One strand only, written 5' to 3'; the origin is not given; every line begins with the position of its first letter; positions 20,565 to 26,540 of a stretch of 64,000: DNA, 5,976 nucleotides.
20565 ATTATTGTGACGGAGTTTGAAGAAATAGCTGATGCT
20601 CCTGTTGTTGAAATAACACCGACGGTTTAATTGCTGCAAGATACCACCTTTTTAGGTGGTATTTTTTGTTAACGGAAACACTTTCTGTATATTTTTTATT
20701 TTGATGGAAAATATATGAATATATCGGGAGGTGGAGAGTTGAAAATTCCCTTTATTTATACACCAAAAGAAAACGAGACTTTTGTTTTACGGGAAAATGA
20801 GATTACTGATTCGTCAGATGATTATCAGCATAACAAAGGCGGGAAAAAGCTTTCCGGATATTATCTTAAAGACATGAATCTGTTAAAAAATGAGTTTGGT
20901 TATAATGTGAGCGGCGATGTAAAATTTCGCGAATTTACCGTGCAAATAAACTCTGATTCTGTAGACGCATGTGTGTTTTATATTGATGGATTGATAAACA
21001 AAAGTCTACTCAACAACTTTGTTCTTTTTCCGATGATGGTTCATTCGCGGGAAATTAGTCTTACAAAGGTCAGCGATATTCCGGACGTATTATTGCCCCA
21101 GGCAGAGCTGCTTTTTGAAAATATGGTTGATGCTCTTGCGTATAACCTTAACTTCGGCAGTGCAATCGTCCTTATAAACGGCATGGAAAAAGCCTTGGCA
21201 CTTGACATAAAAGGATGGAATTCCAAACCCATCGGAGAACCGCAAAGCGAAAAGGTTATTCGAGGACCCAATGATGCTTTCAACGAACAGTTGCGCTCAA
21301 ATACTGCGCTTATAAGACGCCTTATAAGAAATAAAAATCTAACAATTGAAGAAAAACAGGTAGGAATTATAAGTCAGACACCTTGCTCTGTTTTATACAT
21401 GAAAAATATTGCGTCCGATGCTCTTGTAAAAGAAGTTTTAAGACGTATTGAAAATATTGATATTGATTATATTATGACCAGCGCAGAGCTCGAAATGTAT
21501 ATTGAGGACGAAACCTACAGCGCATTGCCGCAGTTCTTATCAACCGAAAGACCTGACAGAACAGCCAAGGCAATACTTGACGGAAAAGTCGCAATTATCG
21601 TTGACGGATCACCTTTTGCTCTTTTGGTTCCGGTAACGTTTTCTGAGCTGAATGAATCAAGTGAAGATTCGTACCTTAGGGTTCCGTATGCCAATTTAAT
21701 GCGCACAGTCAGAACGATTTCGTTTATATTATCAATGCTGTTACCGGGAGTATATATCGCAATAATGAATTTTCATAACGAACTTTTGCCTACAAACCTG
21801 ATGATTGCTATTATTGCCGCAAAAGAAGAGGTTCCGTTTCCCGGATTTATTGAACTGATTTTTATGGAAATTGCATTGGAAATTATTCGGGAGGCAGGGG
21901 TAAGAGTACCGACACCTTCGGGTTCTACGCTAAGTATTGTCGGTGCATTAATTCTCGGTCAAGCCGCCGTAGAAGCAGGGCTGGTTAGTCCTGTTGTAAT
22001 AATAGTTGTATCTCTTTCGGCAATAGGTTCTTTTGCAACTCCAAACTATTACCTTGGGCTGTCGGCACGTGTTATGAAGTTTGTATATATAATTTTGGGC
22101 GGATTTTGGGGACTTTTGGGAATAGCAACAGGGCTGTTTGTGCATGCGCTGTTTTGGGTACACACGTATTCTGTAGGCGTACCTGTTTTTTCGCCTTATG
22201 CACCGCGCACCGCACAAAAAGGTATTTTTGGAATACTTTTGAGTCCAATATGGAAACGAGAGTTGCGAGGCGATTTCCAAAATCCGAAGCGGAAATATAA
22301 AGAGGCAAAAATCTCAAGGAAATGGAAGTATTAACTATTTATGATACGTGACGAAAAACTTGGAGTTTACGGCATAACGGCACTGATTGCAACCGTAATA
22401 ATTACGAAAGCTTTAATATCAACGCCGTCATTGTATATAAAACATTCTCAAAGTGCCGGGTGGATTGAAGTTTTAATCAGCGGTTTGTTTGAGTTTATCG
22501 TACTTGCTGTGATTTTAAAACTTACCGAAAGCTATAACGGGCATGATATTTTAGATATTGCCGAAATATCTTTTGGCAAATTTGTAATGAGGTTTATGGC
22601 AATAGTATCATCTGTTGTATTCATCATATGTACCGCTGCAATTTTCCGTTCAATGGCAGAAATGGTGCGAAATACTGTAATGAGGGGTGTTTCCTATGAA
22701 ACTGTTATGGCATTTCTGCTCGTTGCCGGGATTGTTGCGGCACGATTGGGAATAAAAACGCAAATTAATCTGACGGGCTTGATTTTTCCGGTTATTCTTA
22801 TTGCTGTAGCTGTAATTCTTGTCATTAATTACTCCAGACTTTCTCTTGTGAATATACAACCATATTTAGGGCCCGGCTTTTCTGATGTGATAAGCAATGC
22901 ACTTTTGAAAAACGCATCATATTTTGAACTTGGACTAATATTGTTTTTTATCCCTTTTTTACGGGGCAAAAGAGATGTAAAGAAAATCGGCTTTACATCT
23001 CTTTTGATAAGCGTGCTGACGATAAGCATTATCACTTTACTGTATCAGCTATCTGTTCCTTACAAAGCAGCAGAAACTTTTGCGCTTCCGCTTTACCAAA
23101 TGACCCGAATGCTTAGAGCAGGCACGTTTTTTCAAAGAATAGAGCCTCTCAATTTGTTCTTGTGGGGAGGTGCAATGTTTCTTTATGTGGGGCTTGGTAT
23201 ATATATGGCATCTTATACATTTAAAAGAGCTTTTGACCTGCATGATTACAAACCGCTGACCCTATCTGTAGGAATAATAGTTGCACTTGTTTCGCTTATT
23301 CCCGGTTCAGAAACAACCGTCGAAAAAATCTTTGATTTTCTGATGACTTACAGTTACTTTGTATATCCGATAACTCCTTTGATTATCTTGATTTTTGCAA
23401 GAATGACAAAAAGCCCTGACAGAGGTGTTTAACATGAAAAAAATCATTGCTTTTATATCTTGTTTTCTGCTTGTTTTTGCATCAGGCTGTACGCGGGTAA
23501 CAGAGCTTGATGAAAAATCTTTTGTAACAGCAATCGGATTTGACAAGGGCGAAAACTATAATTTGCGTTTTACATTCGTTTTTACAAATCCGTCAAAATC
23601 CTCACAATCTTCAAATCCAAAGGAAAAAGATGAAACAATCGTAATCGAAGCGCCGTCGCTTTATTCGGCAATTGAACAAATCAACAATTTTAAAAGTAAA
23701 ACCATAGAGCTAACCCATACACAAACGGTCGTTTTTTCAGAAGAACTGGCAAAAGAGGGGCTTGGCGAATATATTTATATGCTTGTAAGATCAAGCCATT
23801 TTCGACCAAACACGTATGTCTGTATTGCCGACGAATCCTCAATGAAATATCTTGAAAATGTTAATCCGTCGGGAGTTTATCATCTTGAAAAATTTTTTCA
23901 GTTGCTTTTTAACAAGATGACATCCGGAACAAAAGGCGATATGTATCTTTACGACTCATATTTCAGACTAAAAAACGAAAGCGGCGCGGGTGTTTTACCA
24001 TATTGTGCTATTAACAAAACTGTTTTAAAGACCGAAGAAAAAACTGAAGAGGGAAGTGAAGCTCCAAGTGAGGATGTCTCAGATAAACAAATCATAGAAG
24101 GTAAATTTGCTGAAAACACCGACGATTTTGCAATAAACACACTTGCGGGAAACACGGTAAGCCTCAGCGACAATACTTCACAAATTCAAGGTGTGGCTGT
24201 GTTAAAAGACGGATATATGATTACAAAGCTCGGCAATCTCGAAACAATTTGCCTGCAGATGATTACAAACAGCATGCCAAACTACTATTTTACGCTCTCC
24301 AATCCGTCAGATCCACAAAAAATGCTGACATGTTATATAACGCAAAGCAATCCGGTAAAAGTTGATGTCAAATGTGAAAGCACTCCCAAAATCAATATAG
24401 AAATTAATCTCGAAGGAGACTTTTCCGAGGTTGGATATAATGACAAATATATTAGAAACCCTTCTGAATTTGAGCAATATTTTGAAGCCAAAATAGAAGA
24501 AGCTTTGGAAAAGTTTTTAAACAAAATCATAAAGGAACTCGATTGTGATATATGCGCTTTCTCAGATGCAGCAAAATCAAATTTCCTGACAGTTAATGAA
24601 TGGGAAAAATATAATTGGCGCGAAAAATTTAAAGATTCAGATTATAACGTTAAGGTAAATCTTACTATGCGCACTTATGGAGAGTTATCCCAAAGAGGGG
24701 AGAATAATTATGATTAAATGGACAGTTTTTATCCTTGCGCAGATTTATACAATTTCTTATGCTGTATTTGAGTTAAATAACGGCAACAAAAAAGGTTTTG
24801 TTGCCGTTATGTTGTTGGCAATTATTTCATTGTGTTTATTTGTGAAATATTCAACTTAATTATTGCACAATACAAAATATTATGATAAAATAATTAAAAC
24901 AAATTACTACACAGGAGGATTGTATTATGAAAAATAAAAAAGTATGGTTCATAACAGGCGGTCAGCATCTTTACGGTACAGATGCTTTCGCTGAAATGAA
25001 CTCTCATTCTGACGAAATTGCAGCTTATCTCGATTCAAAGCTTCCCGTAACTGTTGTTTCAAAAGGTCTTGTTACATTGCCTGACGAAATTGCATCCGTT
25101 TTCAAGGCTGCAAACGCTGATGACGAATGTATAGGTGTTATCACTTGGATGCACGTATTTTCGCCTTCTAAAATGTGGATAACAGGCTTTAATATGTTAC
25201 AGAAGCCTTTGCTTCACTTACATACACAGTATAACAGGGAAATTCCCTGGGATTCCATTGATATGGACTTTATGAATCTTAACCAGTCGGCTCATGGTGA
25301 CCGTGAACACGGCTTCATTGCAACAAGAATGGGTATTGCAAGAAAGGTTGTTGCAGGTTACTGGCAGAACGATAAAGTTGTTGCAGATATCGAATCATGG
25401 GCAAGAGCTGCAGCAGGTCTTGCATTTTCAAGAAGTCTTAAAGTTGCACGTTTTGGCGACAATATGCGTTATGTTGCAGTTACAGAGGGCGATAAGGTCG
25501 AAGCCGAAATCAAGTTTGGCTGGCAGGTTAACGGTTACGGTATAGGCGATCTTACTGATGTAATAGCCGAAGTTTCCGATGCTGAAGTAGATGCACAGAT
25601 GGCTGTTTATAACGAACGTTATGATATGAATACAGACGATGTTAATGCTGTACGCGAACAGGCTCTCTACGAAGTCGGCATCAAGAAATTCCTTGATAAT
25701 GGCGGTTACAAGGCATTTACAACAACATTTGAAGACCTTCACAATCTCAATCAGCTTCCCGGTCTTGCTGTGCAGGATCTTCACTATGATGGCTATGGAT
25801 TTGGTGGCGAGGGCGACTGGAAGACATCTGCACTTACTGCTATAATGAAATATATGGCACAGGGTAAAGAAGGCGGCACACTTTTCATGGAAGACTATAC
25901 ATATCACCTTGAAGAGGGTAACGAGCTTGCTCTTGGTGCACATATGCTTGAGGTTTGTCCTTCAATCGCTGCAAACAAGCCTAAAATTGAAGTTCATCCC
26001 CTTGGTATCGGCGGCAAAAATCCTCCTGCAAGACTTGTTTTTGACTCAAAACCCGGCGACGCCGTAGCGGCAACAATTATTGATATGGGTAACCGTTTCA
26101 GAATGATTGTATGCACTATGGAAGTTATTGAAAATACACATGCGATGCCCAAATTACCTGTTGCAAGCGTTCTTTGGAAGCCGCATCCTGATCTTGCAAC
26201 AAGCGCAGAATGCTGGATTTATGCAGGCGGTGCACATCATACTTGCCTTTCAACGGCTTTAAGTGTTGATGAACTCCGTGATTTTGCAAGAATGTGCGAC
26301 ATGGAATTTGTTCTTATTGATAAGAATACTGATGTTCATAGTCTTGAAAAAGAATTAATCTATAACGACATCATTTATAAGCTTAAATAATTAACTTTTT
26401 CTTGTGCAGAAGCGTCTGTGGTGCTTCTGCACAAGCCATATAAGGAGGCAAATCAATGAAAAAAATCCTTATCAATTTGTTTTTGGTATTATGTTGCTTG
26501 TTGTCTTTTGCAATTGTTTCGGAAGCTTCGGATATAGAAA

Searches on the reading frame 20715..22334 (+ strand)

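Call 44: search_protein_families(library=pfam, proteins=[window:20715-22334:+], max_evalue=0.00001)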
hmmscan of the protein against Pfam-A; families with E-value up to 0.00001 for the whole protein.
window:20715-22334:+ (539 aa): 1 family
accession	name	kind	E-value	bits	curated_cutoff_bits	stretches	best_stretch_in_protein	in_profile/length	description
PF03323.18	GerA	-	4.7e-156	520.4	27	1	57-518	3-463/466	Bacillus/Clostridium GerA spore germination protein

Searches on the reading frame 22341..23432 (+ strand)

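Call 44: search_protein_families(library=pfam, proteins=[window:22341-23432:+], max_evalue=0.00001)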
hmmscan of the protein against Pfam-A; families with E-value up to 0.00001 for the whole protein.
window:22341-23432:+ (363 aa): 1 family
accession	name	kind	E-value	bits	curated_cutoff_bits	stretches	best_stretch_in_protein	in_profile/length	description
PF03845.19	Spore_permease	-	7.3e-39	133.9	23.4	1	9-324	4-318/321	Spore germination protein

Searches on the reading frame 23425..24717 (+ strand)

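Call 44: search_protein_families(library=pfam, proteins=[window:23425-24717:+], max_evalue=0.00001)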
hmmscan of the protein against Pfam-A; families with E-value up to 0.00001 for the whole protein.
window:23425-24717:+ (430 aa): 2 families
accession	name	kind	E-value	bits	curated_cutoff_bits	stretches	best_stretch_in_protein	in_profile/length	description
PF25198.1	Spore_GerAC_N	-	2.4e-35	122.4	27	1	26-195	3-175/176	Spore germination protein N-terminal domain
PF05504.16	Spore_GerAC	-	1.4e-26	94.1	23.6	1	255-419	1-167/167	Spore germination B3/ GerAC like, C-terminal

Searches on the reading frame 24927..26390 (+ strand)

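Call 44: search_protein_families(library=pfam, proteins=[window:24927-26390:+], max_evalue=0.00001)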
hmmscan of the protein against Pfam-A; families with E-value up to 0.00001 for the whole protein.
window:24927-26390:+ (487 aa): 3 families
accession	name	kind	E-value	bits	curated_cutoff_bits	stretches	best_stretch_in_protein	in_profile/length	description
PF02610.21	AraA_N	-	7.2e-77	257.3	24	1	5-166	2-165/168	L-arabinose isomerase N-terminal domain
PF11762.14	Arabinose_Iso_C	-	3.8e-68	228.2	25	1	317-460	1-144/144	L-arabinose isomerase C-terminal domain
PF24856.1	AraA_central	-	2.4e-63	213.4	24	1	172-313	1-148/148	L-arabinose isomerase central domain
